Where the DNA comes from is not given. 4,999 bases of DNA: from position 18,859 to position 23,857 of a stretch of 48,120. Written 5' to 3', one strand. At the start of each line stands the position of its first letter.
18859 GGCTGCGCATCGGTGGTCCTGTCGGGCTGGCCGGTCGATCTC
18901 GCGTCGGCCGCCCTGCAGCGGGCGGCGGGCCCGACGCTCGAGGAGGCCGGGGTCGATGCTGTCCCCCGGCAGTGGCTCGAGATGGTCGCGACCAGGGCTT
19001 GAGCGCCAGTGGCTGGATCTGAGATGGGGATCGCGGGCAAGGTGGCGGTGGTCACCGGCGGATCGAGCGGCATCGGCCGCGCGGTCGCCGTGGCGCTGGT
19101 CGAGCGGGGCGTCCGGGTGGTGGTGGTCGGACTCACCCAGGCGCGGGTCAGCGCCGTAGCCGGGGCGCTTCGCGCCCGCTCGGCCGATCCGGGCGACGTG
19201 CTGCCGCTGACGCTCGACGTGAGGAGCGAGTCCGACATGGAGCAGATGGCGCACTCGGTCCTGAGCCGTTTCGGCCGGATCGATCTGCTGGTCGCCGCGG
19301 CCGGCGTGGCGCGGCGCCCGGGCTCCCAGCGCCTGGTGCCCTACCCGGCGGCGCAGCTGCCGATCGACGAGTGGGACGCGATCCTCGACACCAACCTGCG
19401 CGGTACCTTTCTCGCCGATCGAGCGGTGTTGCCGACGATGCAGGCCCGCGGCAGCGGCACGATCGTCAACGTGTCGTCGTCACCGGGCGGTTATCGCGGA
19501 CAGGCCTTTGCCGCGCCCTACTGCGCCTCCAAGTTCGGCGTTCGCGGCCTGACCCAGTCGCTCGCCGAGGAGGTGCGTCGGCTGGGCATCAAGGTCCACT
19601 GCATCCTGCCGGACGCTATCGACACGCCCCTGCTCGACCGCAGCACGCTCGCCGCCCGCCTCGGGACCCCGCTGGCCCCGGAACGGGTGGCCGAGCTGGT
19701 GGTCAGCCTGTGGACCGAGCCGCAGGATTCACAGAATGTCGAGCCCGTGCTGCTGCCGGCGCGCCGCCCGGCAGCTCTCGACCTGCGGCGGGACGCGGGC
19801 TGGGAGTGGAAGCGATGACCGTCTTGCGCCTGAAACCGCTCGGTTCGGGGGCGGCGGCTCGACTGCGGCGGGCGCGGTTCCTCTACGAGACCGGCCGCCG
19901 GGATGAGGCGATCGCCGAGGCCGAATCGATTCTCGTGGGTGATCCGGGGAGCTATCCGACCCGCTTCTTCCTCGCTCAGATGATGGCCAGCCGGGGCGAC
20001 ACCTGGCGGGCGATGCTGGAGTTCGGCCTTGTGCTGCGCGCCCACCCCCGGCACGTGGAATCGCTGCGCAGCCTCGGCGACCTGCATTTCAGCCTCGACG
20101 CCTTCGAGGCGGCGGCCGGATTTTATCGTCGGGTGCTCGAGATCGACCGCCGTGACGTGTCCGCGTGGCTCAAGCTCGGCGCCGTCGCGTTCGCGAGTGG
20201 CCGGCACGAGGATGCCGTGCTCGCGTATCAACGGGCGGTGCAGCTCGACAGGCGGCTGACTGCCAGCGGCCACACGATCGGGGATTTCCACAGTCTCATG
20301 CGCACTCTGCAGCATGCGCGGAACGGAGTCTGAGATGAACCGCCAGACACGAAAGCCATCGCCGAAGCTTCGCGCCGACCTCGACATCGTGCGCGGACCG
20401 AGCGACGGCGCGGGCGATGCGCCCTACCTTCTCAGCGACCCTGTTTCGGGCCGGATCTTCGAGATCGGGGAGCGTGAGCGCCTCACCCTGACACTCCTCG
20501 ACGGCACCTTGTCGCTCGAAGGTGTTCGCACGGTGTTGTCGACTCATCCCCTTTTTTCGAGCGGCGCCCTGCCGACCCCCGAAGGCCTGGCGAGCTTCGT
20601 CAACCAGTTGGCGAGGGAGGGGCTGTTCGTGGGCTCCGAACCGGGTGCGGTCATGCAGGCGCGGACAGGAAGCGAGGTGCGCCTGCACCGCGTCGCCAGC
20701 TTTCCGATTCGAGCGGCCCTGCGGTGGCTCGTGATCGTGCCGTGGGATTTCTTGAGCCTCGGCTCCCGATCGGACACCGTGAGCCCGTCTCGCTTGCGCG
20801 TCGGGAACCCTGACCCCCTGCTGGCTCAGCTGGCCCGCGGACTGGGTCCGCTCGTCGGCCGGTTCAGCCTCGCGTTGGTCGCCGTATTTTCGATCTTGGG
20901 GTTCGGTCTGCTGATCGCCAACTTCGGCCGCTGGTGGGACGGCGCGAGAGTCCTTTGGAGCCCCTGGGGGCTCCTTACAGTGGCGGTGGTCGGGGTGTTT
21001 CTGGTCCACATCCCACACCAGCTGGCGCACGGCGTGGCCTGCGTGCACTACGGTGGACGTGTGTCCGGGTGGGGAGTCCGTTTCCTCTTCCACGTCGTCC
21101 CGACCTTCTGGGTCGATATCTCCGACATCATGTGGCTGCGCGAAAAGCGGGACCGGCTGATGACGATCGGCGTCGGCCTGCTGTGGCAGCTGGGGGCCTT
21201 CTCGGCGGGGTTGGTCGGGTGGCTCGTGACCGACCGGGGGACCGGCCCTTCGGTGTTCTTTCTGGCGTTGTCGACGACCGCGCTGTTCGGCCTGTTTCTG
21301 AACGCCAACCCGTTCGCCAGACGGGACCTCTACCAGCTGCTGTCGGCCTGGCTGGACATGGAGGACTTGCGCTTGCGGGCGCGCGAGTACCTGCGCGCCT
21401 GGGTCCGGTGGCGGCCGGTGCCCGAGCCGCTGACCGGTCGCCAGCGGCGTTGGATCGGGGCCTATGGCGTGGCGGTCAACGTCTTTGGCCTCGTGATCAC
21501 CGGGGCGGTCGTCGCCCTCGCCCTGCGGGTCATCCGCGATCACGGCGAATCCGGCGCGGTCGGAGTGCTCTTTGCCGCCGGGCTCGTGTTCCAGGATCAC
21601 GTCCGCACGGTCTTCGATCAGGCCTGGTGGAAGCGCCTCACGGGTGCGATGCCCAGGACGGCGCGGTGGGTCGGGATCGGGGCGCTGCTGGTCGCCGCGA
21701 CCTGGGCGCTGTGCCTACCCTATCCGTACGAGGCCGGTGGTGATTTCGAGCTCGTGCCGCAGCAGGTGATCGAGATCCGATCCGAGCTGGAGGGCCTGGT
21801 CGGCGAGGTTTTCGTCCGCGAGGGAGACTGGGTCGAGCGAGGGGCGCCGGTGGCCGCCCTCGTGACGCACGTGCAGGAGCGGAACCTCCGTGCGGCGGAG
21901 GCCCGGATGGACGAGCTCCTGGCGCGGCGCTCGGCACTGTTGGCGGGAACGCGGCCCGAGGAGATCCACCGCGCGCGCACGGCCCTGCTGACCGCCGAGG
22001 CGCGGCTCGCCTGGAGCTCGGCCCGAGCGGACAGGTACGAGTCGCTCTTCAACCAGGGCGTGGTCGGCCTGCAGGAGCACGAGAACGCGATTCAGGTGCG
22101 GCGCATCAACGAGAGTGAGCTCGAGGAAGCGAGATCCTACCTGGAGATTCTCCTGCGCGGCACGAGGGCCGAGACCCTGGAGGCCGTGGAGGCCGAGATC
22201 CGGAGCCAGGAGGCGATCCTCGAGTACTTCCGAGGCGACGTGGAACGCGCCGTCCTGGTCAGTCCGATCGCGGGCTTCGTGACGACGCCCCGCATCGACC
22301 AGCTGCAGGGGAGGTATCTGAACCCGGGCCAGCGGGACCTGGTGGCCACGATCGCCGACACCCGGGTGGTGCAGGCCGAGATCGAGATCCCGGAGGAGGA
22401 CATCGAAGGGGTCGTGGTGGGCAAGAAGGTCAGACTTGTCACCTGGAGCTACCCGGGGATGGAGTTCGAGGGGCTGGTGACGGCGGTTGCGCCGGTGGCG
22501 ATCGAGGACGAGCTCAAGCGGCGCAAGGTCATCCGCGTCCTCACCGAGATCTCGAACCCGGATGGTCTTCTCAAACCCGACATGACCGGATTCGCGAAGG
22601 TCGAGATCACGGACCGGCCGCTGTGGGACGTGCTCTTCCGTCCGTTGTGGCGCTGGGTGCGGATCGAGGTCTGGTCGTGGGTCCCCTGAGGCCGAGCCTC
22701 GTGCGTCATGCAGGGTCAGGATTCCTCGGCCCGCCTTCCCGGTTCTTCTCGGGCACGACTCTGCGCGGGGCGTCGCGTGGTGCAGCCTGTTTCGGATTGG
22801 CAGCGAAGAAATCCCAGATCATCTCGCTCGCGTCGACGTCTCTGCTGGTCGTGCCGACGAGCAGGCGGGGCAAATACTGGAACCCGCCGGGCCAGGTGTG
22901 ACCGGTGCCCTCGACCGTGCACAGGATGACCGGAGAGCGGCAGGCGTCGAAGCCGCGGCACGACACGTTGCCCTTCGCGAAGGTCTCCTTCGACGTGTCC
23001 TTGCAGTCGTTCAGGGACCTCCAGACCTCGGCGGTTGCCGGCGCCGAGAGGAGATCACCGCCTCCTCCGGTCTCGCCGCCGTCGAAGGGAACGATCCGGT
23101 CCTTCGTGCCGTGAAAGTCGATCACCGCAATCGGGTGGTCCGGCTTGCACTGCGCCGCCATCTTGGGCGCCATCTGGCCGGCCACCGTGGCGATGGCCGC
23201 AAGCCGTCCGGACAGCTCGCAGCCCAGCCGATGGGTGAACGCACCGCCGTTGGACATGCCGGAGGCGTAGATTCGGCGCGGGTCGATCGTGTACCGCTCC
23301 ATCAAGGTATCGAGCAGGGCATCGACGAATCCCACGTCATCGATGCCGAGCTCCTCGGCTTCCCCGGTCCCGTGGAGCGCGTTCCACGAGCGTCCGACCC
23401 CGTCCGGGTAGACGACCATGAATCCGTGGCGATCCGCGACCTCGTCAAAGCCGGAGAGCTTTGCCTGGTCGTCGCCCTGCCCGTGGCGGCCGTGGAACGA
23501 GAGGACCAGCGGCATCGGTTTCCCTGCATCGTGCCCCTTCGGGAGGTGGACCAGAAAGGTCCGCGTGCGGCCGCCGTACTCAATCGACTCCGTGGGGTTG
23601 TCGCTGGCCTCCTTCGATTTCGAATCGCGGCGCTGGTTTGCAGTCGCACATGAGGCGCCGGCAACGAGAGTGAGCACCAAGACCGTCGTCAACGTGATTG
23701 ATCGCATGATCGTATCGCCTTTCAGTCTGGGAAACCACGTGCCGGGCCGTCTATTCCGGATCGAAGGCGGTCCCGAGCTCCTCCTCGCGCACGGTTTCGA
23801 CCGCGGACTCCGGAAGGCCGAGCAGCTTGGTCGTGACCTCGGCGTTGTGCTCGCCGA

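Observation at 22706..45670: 22-kb translationally coupled pfa/hgl-like PKS operon whose accessory genes do not match the PUFA, heterocyst-glycolipid or olefin-synthase layouts I know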

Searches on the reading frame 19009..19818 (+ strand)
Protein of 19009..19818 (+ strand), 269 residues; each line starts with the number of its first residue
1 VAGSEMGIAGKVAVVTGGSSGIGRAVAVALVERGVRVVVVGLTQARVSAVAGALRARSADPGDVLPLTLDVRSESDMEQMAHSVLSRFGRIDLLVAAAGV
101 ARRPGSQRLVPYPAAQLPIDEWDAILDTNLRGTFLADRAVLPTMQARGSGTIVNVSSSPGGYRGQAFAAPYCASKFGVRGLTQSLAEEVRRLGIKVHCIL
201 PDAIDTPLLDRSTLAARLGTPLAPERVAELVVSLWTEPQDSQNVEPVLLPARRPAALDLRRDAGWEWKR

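Call 9: search_protein_families(library=pfam, proteins=[window:19009-19818:+], max_evalue=0.001)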
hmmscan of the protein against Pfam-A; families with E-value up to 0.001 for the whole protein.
window:19009-19818:+ (269 aa): 4 families
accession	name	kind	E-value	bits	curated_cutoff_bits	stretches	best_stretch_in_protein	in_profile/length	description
PF00106.31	adh_short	-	8.6e-51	172.6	26.6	1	11-211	1-189/195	short chain dehydrogenase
PF13561.12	adh_short_C2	-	9.7e-37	127.2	27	1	20-212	6-184/236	Enoyl-(Acyl carrier protein) reductase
PF08659.16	KR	-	2.8e-08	34.3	22.6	1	14-199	4-173/180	KR domain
PF23441.1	SDR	-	4.4e-06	26.7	27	1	10-212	7-202/258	SDR-like rossmann domain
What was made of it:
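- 19009..19818 (+): Second SDR oxidoreductase, 269 aa. Pfam (call 9).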

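Call 64: search_protein_families(library=ncbifam, proteins=[window:19009-19818:+], max_evalue=0.0001)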
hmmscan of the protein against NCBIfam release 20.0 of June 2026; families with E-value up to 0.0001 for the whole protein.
window:19009-19818:+ (269 aa): 212 families (the best 25 are shown)
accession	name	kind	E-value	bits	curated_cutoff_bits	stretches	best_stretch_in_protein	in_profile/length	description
NF005594.0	PRK07326.1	equivalog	2.9e-47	161.2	271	1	8-238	4-219/237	SDR family oxidoreductase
NF005806.0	PRK07666.1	equivalog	1e-44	152.6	286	1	8-233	5-219/239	3-ketoacyl-ACP reductase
NF009466.0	PRK12826.1-2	subfamily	3.7e-44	151.1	222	1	11-217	4-200/248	3-oxoacyl-ACP reductase FabG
NF004791.0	PRK06138.1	equivalog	1.5e-41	142.4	312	1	7-213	2-195/252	SDR family oxidoreductase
TIGR01963.1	PHB_DH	subfamily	1.3e-40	139.2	307.05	1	11-213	2-192/255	3-hydroxybutyrate dehydrogenase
NF005559.1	PRK07231.1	subfamily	2e-40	138.8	215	1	9-212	3-194/249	glucose 1-dehydrogenase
NF005309.0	PRK06841.1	subfamily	4.4e-40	137.8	286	1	5-208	10-198/255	GolD/DthD family dehydrogenase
NF005878.0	PRK07825.1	subfamily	1e-39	136.6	287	1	6-248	5-230/278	short chain dehydrogenase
NF009093.0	PRK12429.1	subfamily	1.1e-39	136.3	258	1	8-213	3-196/259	3-hydroxybutyrate dehydrogenase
NF004198.0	PRK05653.1-3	equivalog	2.6e-39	135.1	296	1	9-209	6-194/248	3-oxoacyl-ACP reductase FabG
TIGR03971.1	SDR_subfam_1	subfamily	1.1e-38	133.2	300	1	9-222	2-216/271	mycofactocin-coupled SDR family oxidoreductase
NF005672.0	PRK07454.1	equivalog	1.5e-38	132.4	234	1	11-250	7-236/241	SDR family oxidoreductase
NF004818.0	PRK06172.1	equivalog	7.5e-38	130.3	336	1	6-213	3-199/253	SDR family oxidoreductase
NF004526.0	PRK05872.1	subfamily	3.3e-37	128.2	276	1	5-210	5-196/297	short-chain dehydrogenase/reductase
NF004203.0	PRK05653.2-4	subfamily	3.5e-37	128.2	313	1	7-244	3-230/260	3-oxoacyl-ACP reductase FabG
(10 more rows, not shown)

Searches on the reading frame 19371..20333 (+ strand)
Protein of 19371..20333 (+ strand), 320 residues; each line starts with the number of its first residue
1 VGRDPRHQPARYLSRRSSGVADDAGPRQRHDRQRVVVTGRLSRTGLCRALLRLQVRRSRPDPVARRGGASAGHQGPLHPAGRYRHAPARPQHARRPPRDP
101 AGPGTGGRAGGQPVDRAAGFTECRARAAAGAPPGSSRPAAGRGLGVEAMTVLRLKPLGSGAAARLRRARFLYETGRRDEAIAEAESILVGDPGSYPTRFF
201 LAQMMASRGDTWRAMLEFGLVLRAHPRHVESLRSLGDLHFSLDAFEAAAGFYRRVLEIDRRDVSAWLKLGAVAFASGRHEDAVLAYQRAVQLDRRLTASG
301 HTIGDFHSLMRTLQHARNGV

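Call 9: search_protein_families(library=pfam, proteins=[window:19371-20333:+], max_evalue=0.001)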
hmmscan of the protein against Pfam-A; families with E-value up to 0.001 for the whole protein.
window:19371-20333:+ (320 aa): 12 families
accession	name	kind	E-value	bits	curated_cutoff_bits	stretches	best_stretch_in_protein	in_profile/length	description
PF13432.12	TPR_16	-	1.4e-13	51.5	32.7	2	221-259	23-61/65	Tetratricopeptide repeat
PF07719.23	TPR_2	-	1.3e-11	44.1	27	1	265-294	3-32/34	Tetratricopeptide repeat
PF00515.34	TPR_1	-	3.8e-11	42.7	27.8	1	264-294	2-32/34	Tetratricopeptide repeat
PF13428.12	TPR_14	-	4.1e-11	42.8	23.5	1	162-204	2-44/44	Tetratricopeptide repeat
PF13424.12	TPR_12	-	7.7e-10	39.3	30.1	0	225-260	41-76/77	Tetratricopeptide repeat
PF14559.12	TPR_19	-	3.1e-09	37.5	25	0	244-291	6-53/68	Tetratricopeptide repeat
PF13414.12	TPR_11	-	3.2e-09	36.8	26.8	0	236-277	1-42/42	TPR repeat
PF13181.12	TPR_8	-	3.8e-08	33.3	25.7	0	264-294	2-32/34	Tetratricopeptide repeat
PF13174.12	TPR_6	-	2.4e-05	25.1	26.3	0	265-291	2-28/33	Tetratricopeptide repeat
PF13431.12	TPR_17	-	7.5e-05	23.2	24.4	0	251-282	1-32/34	Tetratricopeptide repeat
PF23914.1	TPR_CcmH_CycH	-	0.0001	22.6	42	1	253-294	40-81/158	Cytochrome c-type biogenesis protein H TPR domain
PF13374.12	TPR_10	-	0.00011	22.5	27.5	0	231-258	4-31/42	Tetratricopeptide repeat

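Call 64: search_protein_families(library=ncbifam, proteins=[window:19371-20333:+], max_evalue=0.0001)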
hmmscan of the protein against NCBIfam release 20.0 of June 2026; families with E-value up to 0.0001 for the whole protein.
window:19371-20333:+ (320 aa): 4 families
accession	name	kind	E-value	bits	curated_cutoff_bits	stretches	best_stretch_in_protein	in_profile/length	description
TIGR02917.1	PEP_TPR_lipo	equivalog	7e-09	34.1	312.2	1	174-293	444-563/899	XrtA/PEP-CTERM system TPR-repeat protein PrsT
NF040959.1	MamA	equivalog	1.2e-08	34.6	200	1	168-294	44-170/204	magnetosome protein MamA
NF033758.1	gliding_GltE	equivalog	1.3e-06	27.7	225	1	205-298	232-325/411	adventurous gliding motility TPR repeat lipoprotein GltE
NF008520.0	PRK11447.1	equivalog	2.8e-05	22.1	858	0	238-295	360-417/1157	cellulose synthase complex outer membrane protein BcsC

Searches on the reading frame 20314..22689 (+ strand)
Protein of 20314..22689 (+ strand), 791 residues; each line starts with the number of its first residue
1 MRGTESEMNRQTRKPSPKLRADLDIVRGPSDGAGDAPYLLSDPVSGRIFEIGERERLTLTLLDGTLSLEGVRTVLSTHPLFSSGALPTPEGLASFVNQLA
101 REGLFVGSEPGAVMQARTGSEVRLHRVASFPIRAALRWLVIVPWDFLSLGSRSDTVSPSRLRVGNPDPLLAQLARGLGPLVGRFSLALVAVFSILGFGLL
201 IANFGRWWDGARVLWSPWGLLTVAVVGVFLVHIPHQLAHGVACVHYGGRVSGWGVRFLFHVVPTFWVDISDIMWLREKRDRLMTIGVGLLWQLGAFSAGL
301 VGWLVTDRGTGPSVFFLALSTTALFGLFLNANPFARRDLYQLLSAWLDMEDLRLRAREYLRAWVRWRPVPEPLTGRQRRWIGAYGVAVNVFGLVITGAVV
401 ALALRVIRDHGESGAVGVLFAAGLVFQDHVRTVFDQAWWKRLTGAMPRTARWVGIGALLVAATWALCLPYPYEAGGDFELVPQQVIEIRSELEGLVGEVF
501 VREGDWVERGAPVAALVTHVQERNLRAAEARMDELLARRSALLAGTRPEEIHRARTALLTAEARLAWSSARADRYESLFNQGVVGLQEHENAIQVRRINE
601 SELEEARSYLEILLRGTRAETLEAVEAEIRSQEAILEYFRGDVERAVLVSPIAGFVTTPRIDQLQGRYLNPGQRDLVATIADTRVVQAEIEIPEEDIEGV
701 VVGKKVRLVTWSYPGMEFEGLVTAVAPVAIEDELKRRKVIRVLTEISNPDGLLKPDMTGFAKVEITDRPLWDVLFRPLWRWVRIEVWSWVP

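Call 9: search_protein_families(library=pfam, proteins=[window:20314-22689:+], max_evalue=0.001)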
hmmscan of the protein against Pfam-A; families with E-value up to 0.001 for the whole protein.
window:20314-22689:+ (791 aa): 2 families
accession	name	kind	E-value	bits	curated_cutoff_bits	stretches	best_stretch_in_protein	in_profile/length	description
PF16576.10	HlyD_D23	-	4e-17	62.6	30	1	483-758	17-213/214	Barrel-sandwich domain of CusB or HlyD membrane-fusion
PF13437.12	HlyD_3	-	3.9e-11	44.1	22.2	1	647-753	1-103/106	HlyD family secretion protein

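Call 42: search_protein_families(library=ncbifam, proteins=[window:20314-22689:+], max_evalue=0.00001)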
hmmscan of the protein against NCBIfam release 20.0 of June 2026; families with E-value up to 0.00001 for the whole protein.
window:20314-22689:+ (791 aa): 9 families
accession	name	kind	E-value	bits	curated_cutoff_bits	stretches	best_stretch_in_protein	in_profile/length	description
NF041824.1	daptide_HExxH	equivalog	7.5e-31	107.6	300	1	161-425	101-364/379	daptide biosynthesis intramembrane metalloprotease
NF002939.0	PRK03598.1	equivalog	2.4e-24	86.1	393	1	492-729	51-284/332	secretion protein HlyD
TIGR01730.1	RND_mfp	subfamily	1.3e-19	70.3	94.9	1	622-767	111-248/322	efflux RND transporter periplasmic adaptor subunit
TIGR00998.1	8a0101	subfamily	2.6e-15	56.2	390.8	1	483-726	40-282/334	EmrA/EmrK family multidrug efflux transporter periplasmic adaptor subunit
TIGR01843.1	type_I_hlyD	subfamily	4.9e-14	52.1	208.65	2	448-594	5-149/422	HlyD family type I secretion periplasmic adaptor subunit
TIGR00999.1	8a0102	subfamily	7e-13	48.3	319.3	1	549-765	20-203/271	CzcB/NccB family metal efflux transporter periplasmic adaptor subunit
TIGR02971.1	heterocyst_DevB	subfamily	9.7e-11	41.6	129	1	496-726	27-279/327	ABC exporter membrane fusion protein, DevB family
NF008606.0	PRK11578.1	equivalog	2.5e-10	40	342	1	570-777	113-310/371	macrolide transporter subunit MacA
NF007785.0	PRK10476.1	equivalog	1.1e-08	34.3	376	1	483-727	46-286/347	multidrug transporter subunit MdtN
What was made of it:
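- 20314..22689 (+): M50-like membrane domain (HQLAH, catalytic Glu replaced by Gln) fused to a HlyD-type periplasmic adaptor, 791 aa (or 784 aa from the ATG at 20335); convergent on the PKS operon. Pfam and NCBIfam (calls 9, 42).
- On Heterocyst glycolipid synthase (hgl/dev): TIGR02971 scores 41.6 bits against a cut-off of 129 (call 42).
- A HlyD adaptor recalls DevB of the heterocyst-glycolipid exporter (call 42). The DevB family model scores 41.6 bits against a cut-off of 129 (call 42).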

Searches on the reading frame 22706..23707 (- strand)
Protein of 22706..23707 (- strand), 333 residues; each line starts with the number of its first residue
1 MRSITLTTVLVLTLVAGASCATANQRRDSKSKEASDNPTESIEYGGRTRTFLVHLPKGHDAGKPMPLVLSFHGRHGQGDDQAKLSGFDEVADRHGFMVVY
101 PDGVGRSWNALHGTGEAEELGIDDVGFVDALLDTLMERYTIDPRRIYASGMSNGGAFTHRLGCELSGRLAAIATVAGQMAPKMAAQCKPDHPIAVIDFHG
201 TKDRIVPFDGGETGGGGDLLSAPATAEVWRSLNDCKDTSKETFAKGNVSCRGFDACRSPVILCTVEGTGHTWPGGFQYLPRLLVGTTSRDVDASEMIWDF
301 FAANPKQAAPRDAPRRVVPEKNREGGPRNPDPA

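Call 7: search_protein_families(library=pfam, proteins=[window:22706-23707:-], max_evalue=0.001)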
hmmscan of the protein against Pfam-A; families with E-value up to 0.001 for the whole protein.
window:22706-23707:- (333 aa): 3 families
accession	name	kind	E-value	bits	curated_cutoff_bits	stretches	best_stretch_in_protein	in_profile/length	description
PF10503.15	Esterase_PHB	-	1.2e-08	35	23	1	52-177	4-130/219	Esterase PHB depolymerase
PF02230.22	Abhydrolase_2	-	0.00019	21.8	23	1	128-211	90-175/217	Phospholipase/Carboxylesterase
PF00756.26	Esterase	-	0.00056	20.2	22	0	46-155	5-126/251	Putative esterase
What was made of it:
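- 22706..23707 (-): Exported esterase of the PHA-depolymerase type, 333 aa, with an N-terminal signal sequence. Pfam Esterase_PHB (call 7).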

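Call 14: search_protein_families(library=ncbifam, proteins=[window:22706-23707:-], max_evalue=0.00001)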
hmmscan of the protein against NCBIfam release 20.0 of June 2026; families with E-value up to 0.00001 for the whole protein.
window:22706-23707:- (333 aa): 3 families
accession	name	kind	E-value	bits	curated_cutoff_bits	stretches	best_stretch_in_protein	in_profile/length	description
NF050058.1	e_dPHAscl_type1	hypoth_equivalog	4e-49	167.6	150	1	45-301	4-276/276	extracellular catalytic domain type 1 short-chain-length polyhydroxyalkanoate depolymerase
TIGR01840.1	esterase_phb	subfamily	5.3e-16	58.8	107.85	1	53-180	3-131/213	PHB depolymerase family esterase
NF050057.1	e_dPHAmcl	equivalog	1.1e-08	34.6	270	1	94-208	85-207/252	extracellular medium-chain-length polyhydroxyalkanoate depolymerase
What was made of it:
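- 22706..23707 (-): NCBIfam NF050058 scores 167.6 bits against a cut-off of 150 (call 14).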
